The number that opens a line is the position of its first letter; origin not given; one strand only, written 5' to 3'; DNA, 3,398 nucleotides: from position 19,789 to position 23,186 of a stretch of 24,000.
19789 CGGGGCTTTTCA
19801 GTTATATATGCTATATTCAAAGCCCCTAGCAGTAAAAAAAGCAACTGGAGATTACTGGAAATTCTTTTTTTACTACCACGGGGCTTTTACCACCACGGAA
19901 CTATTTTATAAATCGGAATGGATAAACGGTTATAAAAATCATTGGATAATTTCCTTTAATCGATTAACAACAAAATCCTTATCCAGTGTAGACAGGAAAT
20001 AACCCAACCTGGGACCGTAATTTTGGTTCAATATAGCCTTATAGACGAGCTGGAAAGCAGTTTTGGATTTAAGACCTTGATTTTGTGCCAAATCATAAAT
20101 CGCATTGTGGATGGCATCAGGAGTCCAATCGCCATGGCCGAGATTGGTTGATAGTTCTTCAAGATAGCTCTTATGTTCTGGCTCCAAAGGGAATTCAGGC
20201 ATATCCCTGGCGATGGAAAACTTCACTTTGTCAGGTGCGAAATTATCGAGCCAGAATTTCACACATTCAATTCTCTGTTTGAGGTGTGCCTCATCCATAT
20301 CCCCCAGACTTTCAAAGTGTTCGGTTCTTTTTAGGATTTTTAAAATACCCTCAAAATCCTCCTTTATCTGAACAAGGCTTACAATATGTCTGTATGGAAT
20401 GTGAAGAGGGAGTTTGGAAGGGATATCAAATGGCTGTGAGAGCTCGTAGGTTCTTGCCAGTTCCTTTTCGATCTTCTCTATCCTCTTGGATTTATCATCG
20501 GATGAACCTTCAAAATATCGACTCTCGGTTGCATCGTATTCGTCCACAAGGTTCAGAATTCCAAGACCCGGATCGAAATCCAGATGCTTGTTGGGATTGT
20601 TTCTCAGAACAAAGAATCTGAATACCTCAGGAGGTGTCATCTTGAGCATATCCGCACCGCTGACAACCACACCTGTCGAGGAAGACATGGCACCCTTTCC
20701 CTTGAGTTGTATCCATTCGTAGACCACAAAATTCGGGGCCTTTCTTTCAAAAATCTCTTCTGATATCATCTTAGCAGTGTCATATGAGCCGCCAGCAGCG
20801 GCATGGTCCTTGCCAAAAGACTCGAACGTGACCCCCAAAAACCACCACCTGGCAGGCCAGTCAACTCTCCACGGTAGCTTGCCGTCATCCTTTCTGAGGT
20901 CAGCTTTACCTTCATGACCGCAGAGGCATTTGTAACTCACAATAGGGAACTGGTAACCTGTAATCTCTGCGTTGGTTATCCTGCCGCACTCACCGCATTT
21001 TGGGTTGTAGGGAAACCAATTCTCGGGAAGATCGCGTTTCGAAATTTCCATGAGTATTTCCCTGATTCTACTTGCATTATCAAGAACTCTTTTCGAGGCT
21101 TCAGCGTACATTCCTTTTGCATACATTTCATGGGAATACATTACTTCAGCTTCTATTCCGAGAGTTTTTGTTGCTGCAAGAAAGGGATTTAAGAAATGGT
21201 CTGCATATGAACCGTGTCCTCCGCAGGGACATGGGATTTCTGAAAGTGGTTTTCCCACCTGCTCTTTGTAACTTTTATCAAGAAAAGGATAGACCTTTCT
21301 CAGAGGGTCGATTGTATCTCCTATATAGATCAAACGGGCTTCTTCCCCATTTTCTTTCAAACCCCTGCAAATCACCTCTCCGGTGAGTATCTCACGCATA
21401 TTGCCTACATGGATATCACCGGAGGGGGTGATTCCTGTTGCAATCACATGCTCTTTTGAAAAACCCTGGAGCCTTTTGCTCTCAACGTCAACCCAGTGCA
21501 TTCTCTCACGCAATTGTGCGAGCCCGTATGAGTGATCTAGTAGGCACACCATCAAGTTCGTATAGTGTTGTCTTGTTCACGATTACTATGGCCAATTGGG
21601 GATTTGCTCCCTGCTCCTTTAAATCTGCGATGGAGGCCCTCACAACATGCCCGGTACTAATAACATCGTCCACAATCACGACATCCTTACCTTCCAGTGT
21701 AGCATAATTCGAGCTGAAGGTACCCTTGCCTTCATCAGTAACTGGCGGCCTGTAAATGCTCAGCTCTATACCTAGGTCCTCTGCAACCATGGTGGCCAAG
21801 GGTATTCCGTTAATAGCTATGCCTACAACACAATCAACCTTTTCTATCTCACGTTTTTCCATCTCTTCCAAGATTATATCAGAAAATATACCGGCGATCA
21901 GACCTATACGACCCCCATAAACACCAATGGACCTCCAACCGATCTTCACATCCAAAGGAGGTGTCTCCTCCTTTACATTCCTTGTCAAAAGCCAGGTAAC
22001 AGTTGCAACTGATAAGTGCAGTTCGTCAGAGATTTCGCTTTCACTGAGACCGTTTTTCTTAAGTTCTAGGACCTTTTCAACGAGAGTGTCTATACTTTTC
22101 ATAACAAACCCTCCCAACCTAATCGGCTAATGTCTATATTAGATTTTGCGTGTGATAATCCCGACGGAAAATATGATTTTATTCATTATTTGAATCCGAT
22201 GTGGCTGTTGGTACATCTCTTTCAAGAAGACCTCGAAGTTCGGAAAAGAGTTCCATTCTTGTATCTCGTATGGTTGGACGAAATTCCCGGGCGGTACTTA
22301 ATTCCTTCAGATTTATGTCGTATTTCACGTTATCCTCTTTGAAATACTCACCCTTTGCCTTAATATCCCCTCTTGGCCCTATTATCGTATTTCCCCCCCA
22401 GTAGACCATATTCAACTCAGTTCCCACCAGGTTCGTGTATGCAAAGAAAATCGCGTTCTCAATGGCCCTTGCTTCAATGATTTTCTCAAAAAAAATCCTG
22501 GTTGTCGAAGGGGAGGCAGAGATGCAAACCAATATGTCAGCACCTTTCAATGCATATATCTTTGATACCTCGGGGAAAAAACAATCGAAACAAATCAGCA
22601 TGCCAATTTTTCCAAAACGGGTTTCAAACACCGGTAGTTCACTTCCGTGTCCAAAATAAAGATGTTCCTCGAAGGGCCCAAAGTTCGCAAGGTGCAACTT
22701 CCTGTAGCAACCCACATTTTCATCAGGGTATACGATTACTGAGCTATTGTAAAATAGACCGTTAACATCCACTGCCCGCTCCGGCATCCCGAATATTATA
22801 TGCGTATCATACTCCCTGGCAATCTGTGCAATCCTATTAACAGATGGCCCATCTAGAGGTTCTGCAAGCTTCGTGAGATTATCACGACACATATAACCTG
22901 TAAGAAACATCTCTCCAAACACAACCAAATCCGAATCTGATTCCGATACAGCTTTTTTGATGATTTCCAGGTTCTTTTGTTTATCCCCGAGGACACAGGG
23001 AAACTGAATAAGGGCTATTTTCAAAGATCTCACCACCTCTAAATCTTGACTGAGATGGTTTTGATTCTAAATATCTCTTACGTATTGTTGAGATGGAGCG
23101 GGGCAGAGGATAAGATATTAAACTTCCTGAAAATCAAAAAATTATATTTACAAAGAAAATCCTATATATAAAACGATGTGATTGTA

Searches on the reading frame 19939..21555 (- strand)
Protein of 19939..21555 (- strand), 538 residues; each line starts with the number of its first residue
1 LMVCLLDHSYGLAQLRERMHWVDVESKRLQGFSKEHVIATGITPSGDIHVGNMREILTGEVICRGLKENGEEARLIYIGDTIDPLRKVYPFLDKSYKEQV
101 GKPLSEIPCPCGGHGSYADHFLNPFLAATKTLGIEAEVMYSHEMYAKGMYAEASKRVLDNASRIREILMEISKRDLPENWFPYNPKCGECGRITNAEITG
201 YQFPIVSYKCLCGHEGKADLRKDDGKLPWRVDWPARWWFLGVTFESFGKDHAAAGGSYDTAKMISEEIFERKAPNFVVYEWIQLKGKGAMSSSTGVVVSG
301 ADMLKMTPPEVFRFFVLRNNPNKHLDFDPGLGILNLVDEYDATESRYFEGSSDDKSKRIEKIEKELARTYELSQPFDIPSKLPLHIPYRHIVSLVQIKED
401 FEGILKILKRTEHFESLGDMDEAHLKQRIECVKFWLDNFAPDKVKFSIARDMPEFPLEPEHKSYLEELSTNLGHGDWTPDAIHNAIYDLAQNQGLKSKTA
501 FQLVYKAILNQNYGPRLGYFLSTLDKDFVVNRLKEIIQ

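Call 8: search_protein_families(library=pfam, proteins=[window:19939-21555:-])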
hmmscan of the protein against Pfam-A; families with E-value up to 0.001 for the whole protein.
window:19939-21555:- (538 aa): 4 families
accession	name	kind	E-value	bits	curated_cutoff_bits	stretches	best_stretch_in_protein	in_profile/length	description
PF01921.24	tRNA-synt_1f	-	7.5e-120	400.6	27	1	19-374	1-358/360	tRNA synthetases class I (K)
PF19269.4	Anticodon_2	-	4.2e-08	34.1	23.6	1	458-537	61-141/141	Anticodon binding domain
PF09334.17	tRNA-synt_1g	-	3.4e-07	29.8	20.1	1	272-323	311-361/391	tRNA synthetases class I (M)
PF01406.26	tRNA-synt_1e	-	0.00094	19.1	27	0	276-328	241-292/301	tRNA synthetases class I (C) catalytic domain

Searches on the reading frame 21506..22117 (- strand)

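Call 8: search_protein_families(library=pfam, proteins=[window:21506-22117:-])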
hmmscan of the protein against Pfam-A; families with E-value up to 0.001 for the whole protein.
window:21506-22117:- (203 aa): 1 family
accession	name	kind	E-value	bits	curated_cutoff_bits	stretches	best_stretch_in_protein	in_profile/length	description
PF00156.33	Pribosyltran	-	3e-11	43.3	26.3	1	91-174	27-117/158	Phosphoribosyl transferase domain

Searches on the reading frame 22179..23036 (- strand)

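Call 8: search_protein_families(library=pfam, proteins=[window:22179-23036:-])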
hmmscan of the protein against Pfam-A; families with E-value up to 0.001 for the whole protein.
window:22179-23036:- (285 aa): 1 family
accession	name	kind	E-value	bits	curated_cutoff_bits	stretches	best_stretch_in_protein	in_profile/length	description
PF00795.27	CN_hydrolase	-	3.1e-50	171.3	23.2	1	6-250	1-255/256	Carbon-nitrogen hydrolase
